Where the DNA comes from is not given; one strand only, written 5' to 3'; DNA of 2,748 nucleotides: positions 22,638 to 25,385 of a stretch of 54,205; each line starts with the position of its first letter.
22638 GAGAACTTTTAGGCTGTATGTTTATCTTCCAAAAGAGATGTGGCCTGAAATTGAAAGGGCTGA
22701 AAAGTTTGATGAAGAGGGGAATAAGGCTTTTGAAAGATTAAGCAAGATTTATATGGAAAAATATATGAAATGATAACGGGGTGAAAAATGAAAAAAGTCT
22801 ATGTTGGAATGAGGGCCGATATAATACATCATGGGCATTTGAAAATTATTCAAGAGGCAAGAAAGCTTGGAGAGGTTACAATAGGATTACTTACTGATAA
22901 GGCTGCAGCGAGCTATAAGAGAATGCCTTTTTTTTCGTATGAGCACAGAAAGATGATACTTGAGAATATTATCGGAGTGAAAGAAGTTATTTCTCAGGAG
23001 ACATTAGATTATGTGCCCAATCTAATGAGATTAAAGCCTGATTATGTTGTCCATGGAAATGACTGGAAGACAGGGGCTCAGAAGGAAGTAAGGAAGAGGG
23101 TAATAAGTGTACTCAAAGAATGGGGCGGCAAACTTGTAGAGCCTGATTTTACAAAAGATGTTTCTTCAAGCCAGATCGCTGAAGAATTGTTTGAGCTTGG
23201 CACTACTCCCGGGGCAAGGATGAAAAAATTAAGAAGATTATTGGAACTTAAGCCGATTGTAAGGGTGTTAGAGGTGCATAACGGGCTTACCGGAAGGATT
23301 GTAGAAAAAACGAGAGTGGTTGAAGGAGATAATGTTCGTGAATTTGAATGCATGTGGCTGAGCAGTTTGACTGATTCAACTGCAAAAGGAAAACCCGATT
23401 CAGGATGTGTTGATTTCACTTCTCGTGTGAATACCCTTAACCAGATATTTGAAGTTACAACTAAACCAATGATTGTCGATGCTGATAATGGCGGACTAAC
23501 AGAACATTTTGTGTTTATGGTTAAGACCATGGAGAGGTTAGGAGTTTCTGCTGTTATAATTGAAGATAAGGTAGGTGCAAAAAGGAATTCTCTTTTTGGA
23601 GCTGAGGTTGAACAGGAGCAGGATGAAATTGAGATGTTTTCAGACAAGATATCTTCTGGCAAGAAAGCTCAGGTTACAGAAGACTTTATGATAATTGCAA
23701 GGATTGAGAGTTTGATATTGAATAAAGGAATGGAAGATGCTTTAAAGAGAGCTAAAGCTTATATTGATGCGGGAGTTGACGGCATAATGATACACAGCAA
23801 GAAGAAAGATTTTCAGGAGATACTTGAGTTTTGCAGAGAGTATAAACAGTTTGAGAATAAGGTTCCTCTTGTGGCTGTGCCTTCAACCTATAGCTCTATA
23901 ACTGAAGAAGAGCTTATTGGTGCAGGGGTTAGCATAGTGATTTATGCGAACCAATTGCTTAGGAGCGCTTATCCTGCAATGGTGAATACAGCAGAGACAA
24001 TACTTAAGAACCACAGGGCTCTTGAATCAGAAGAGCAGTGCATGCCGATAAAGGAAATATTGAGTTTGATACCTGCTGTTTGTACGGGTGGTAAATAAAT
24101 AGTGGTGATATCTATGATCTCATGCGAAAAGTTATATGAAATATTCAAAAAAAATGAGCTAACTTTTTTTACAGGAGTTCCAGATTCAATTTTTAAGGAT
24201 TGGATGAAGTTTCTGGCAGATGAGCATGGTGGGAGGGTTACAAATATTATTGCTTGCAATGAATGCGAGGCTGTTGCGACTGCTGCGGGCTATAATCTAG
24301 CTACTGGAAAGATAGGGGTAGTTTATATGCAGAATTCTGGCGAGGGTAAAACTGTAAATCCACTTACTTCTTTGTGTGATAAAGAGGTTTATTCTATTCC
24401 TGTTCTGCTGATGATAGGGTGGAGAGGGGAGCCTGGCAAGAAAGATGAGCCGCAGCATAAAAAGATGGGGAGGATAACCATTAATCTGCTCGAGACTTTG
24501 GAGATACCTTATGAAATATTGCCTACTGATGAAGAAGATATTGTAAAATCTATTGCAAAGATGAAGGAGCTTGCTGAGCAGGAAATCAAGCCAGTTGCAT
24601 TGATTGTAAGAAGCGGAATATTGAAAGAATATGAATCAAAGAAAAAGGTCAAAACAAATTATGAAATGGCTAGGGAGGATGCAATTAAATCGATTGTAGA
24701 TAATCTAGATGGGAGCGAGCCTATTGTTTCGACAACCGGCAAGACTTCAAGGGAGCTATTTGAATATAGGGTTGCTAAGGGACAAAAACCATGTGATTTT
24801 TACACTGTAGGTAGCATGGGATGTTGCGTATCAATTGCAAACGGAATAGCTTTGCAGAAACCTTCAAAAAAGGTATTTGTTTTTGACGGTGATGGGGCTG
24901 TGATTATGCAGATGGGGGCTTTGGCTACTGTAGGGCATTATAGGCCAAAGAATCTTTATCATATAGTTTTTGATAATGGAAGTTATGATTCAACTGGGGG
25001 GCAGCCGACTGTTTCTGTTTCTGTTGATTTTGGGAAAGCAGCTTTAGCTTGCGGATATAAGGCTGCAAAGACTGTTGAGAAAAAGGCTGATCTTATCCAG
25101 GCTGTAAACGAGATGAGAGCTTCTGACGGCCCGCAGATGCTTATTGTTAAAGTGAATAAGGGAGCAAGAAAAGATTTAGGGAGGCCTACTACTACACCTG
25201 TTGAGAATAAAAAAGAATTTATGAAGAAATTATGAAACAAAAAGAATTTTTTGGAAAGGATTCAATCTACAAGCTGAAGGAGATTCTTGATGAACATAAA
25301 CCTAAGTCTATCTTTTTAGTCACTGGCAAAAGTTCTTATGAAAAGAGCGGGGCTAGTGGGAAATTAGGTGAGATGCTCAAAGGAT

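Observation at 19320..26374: Fosfomycin-type CMP-phosphonate cassette (Fom1/Fom2/FomC/Fom3 logic) embedded in an archaeal surface-glycan island, with no antibiotic-finishing enzymes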

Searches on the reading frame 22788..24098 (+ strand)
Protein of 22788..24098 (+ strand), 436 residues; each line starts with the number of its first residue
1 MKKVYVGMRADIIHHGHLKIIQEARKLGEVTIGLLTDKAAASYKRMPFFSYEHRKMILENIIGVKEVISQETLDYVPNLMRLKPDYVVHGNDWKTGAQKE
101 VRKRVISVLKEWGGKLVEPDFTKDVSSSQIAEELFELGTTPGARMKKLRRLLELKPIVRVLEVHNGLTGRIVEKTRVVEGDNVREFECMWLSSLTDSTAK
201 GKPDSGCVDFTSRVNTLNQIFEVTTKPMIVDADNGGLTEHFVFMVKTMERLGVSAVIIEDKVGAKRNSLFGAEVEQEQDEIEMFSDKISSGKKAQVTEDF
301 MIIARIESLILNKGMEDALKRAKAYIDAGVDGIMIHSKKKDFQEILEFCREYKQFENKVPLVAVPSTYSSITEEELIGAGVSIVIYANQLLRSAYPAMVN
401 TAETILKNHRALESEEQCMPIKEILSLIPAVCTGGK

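Call 3: search_protein_families(library=pfam, proteins=[window:22788-24098:+], max_evalue=0.01)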
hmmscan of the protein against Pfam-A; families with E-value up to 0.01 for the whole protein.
window:22788-24098:+ (436 aa): 2 families
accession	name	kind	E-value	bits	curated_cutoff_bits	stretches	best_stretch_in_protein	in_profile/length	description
PF13714.12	PEP_mutase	-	2.1e-51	175.2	31.5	1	148-406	1-240/240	Phosphoenolpyruvate phosphomutase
PF01467.32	CTP_transf_like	-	5.4e-16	59.5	21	1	10-132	6-132/133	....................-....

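Call 4: search_protein_families(library=ncbifam, proteins=[window:22788-24098:+], max_evalue=0.01)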
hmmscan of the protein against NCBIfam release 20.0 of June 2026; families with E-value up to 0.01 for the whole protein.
window:22788-24098:+ (436 aa): 12 families
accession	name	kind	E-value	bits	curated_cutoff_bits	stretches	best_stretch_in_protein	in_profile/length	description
TIGR02320.1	PEP_mutase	equivalog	5.5e-118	393.1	319.55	1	148-429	1-281/284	phosphoenolpyruvate mutase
TIGR02321.1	Pphn_pyruv_hyd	equivalog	5.8e-39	133.9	374.4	1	146-427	5-275/290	phosphonopyruvate hydrolase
TIGR02317.1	prpB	equivalog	2.4e-28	99.2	354.4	1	146-408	3-250/285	methylisocitrate lyase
NF008455.0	PRK11320.1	equivalog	4e-25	88.6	353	1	197-410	52-255/295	methylisocitrate lyase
TIGR00125.1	cyt_tran_rel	domain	1.8e-15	56.9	27.7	1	4-66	2-64/65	adenylyltransferase/cytidyltransferase family protein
TIGR01518.1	g3p_cytidyltrns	equivalog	6.5e-14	52.1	165.4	1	10-134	7-125/125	glycerol-3-phosphate cytidylyltransferase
TIGR02199.1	rfaE_dom_II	equivalog_domain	3.2e-13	49.7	181.5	1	11-133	21-141/144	D-glycero-beta-D-manno-heptose 1-phosphate adenylyltransferase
TIGR02319.1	CPEP_Pphonmut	equivalog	2.2e-12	46.8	420.05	1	193-345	45-193/294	carboxyvinyl-carboxyphosphonate phosphorylmutase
NF001985.0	PRK00777.1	subfamily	1.2e-10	41.7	104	1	1-65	4-69/157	pantetheine-phosphate adenylyltransferase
NF008454.0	PRK11316.1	equivalog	7.4e-07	28.1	521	1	11-134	350-471/475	bifunctional D-glycero-beta-D-manno-heptose-7-phosphate kinase/D-glycero-beta-D-manno-heptose 1-phosphate adenylyltransferase HldE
NF002250.0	PRK01170.1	subfamily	0.00075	19.1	489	1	4-62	3-61/322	bifunctional pantetheine-phosphate adenylyltransferase/NTP phosphatase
NF045965.1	RibF_rel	equivalog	0.002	17.6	200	1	12-106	23-134/279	FAD synthase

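Call 9: search_solved_structures(query=window:22788-24098:+, max_evalue=0.00001, show_alignments=2)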
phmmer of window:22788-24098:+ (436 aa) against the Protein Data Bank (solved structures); distinct sequences matched with E-value up to 0.00001: 22.
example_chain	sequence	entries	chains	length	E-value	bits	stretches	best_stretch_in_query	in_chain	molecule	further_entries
5x3d_A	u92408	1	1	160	8e-47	163.4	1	4-133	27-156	Phosphoenolpyruvate phosphomutase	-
5unc_A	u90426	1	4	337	4.3e-40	141.2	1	145-426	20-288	PHOSPHOENOLPYRUVATE PHOSPHOMUTASE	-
1m1b_A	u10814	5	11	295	2.7e-39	138.6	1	144-427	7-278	PHOSPHOENOLPYRUVATE PHOSPHOMUTASE | PROTEIN (PHOSPHOENOLPYRUVATE MUTASE)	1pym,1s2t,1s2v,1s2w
1s2u_A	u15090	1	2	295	3.4e-38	134.9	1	144-427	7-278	Phosphoenolpyruvate phosphomutase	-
2dua_A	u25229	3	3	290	2e-34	122.5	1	185-427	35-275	Phosphonopyruvate hydrolase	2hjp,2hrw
3eoo_A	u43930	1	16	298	8.8e-16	61.1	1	187-408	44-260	Methylisocitrate lyase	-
6t4v_C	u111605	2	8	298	4.4e-15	58.8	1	197-401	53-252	2-methylisocitrate lyase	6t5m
1xg3_A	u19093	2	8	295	8e-15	58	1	198-405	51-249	Probable methylisocitrate lyase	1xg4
1o5q_A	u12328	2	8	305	9.2e-15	57.8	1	198-405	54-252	Probable methylisocitrate lyase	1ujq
1mum_A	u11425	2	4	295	2.3e-14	56.5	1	198-405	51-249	2-methylisocitrate lyase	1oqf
9hra_A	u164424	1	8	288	9.6e-13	51.1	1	182-409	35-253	2-methylisocitrate lyase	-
9hgk_A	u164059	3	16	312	1.2e-12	50.8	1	182-409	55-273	2-methylisocitrate lyase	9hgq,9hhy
9hgo_A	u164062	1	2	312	3.2e-12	49.4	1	182-409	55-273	2-methylisocitrate lyase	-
9hhs_A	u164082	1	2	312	4.4e-12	49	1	182-409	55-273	2-methylisocitrate lyase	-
1coz_A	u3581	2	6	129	2.1e-11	46.7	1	1-94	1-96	PROTEIN (GLYCEROL-3-PHOSPHATE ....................) | glycerol-3-phosphate cytidylyltransferase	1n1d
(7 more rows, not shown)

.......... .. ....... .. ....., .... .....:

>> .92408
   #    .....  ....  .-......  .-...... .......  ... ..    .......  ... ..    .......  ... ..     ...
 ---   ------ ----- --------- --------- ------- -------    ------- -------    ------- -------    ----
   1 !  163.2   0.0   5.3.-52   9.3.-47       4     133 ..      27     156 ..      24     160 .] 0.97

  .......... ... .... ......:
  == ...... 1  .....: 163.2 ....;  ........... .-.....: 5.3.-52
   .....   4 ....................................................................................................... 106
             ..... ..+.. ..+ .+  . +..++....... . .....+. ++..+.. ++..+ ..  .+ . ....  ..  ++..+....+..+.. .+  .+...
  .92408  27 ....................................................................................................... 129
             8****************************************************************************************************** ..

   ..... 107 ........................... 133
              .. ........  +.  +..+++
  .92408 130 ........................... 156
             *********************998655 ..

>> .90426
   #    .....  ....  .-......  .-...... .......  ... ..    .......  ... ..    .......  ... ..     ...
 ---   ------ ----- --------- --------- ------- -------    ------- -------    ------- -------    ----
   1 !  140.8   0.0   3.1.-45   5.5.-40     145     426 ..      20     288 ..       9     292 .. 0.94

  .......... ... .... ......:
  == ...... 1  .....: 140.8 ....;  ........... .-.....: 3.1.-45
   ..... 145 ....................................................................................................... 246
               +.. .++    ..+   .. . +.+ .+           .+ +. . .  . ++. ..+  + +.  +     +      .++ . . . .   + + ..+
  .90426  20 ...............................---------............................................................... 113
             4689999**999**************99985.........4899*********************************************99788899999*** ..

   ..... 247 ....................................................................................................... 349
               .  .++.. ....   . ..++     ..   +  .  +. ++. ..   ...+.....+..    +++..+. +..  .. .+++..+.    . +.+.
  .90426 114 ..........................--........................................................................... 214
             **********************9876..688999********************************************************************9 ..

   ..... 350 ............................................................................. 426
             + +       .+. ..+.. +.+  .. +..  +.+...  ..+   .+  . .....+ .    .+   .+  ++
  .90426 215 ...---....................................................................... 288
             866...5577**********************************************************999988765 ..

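Call 12: find_homologous_proteins(query=window:22788-24098:+, max_evalue=1e-20)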
Query window:22788-24098:+ (436 aa): 8000 proteins with E <= 1e-20 among 8000 candidates; the best 120 are listed.
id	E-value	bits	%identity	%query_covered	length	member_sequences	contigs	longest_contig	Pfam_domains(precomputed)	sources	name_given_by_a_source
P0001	1.8e-284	961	100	100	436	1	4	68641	PF13714.13,PF01467.33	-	-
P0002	4.5e-233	792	82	99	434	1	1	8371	PF13714.13,PF01467.33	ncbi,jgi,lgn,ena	-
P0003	1.9e-220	750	74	100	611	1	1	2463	PF13714.13,PF01467.33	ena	-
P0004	1.6e-218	744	75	99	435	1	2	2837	PF13714.13,PF01467.33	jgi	-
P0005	5.4e-213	725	75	98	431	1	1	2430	PF13714.13,PF01467.33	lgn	-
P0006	1.8e-212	724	74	99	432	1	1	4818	PF13714.13,PF01467.33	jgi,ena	-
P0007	1.9e-209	714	73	100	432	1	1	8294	PF13714.13,PF01467.33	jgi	jgi:phosphoenolpyruvate phosphomutase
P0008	2.8e-209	713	74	99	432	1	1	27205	PF13714.13,PF01467.33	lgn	-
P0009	1.8e-208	711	73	100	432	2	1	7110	PF13714.13,PF01467.33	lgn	-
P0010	3.0e-208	710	73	99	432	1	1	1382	PF13714.13,PF01467.33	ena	-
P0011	7.2e-208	709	73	99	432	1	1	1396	PF13714.13,PF01467.33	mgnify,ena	mgnify:FL=1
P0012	1.0e-207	708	71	99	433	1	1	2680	PF13714.13,PF01467.33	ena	-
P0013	3.7e-207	706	73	100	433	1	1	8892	PF13714.13,PF01467.33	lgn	-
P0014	3.9e-207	706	71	100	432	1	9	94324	PF13714.13,PF01467.33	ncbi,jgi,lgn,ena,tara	tara:strand:- start:3763 stop:5061 length:1299 start_codon:yes stop_codon:yes gene_type:complete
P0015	4.2e-207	706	71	99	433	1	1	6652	PF13714.13,PF01467.33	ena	-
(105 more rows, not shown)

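Call 35: find_encoding_contigs(protein=window:22788-24098:+, flank=10000, max_places=4)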
Protein window:22788-24098:+ (436 aa): 8 contigs read that carry it; 3 places shown.
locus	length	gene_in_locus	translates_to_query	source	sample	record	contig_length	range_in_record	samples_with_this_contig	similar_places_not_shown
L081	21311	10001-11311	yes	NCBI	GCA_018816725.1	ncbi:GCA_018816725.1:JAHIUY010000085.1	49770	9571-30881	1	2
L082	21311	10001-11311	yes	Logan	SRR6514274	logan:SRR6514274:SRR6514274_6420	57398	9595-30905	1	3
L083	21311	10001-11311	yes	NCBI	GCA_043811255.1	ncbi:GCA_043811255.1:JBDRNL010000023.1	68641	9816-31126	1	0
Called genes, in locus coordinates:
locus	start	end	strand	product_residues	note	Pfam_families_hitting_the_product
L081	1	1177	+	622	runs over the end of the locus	-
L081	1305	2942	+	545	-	PF00478:IMPDH (weak), PF00224:PK, PF02887:PK_C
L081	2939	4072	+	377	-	PF14306:PUA_2, PF01747:ATP-sulfurylase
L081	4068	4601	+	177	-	PF00448:SRP54 (weak), PF01583:APS_kinase, PF01656:CbiA (weak), PF08433:KTI12 (weak), PF13671:AAA_33 (weak)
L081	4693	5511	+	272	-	-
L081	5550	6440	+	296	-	PF02811:PHP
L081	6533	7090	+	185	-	PF01467:CTP_transf_like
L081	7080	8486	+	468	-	PF02310:B12-binding, PF04055:Radical_SAM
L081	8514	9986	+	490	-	PF02310:B12-binding, PF04055:Radical_SAM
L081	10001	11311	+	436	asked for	PF01467:CTP_transf_like, PF13714:PEP_mutase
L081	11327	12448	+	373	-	PF02776:TPP_enzyme_N, PF02775:TPP_enzyme_C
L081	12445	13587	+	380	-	PF00465:Fe-ADH, PF13685:Fe-ADH_2, PF25137:ADH_Fe_C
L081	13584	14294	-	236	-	PF00483:NTP_transferase, PF12804:NTP_transf_3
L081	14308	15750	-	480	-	PF01943:Polysacc_synt, PF13440:Polysacc_synt_3, PF03023:MurJ, PF01554:MatE (weak)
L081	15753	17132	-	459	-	PF02310:B12-binding, PF04055:Radical_SAM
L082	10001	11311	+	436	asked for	PF01467:CTP_transf_like, PF13714:PEP_mutase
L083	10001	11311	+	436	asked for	PF01467:CTP_transf_like, PF13714:PEP_mutase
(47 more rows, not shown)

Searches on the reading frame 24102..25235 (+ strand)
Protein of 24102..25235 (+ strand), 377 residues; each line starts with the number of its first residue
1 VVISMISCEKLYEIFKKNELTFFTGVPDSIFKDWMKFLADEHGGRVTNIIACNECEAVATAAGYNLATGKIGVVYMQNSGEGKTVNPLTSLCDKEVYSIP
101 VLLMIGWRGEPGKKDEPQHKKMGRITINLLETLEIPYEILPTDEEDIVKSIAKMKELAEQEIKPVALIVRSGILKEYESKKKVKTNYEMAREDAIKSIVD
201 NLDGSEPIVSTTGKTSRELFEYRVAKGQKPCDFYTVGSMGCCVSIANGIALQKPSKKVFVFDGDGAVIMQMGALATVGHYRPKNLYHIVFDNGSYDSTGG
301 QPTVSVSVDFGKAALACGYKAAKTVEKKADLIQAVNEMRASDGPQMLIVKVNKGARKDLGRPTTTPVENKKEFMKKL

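Call 3: search_protein_families(library=pfam, proteins=[window:24102-25235:+], max_evalue=0.01)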
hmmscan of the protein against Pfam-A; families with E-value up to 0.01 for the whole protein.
window:24102-25235:+ (377 aa): 2 families
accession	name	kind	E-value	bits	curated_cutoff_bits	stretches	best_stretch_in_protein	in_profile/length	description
PF02775.26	TPP_enzyme_C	-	3.8e-21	75.9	21.9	1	213-348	3-150/151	Thiamine pyrophosphate enzyme, C-terminal TPP binding domain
PF02776.23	TPP_enzyme_N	-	2.6e-11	43.8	26.8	1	11-114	7-106/119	Thiamine pyrophosphate enzyme, N-terminal TPP binding domain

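Call 4: search_protein_families(library=ncbifam, proteins=[window:24102-25235:+], max_evalue=0.01)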
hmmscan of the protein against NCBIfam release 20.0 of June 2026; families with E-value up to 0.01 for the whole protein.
window:24102-25235:+ (377 aa): 51 families (the best 25 are shown)
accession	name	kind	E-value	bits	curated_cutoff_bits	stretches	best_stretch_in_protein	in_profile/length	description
TIGR03297.1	Ppyr-DeCO2ase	equivalog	3.3e-139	463.9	312.5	1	20-375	2-358/360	phosphonopyruvate decarboxylase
TIGR03846.1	sulfopy_beta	equivalog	1.1e-39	136.3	221.5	1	191-376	1-180/182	sulfopyruvate decarboxylase subunit beta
NF004813.0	PRK06163.1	equivalog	6.7e-38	130.4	240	1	182-376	6-195/202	hypothetical protein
TIGR03845.1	sulfopyru_alph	equivalog_domain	1.7e-22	80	147.95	1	9-170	2-156/160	sulfopyruvate decarboxylase subunit alpha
NF006052.0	PRK08199.1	subfamily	1.5e-13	50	539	1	146-353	327-539/559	thiamine pyrophosphate protein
NF004710.0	PRK06048.1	equivalog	2.1e-13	49.6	976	2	211-354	385-540/561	acetolactate synthase large subunit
NF006524.0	PRK08978.1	equivalog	2.2e-13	49.4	738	2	220-353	381-526/548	acetolactate synthase 2 catalytic subunit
TIGR00118.1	acolac_lg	equivalog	2.5e-13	49.4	538.35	2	184-354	356-537/557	biosynthetic-type acetolactate synthase large subunit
NF005860.0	PRK07789.1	equivalog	7.7e-12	44.3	881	2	45-127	72-153/615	acetolactate synthase large subunit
NF005584.0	PRK07282.1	equivalog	3.9e-11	42.2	970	2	46-118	49-120/566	acetolactate synthase large subunit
NF005228.0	PRK06725.1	equivalog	4.6e-11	41.6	991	2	8-108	19-114/571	acetolactate synthase large subunit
NF005651.0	PRK07418.1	subfamily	6.7e-11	41.1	942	2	37-106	52-119/617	acetolactate synthase large subunit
NF006016.1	PRK08155.1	equivalog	7.2e-11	41.2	870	1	232-294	404-465/554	acetolactate synthase large subunit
TIGR04377.1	myo_inos_iolD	equivalog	1.6e-10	40.3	715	1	182-297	384-499/616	3D-(3,5/4)-trihydroxycyclohexane-1,2-dione acylhydrolase (decyclizing)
NF006203.0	PRK08327.1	equivalog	5.4e-10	38.4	456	2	47-106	54-111/571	thiamine pyrophosphate-requiring protein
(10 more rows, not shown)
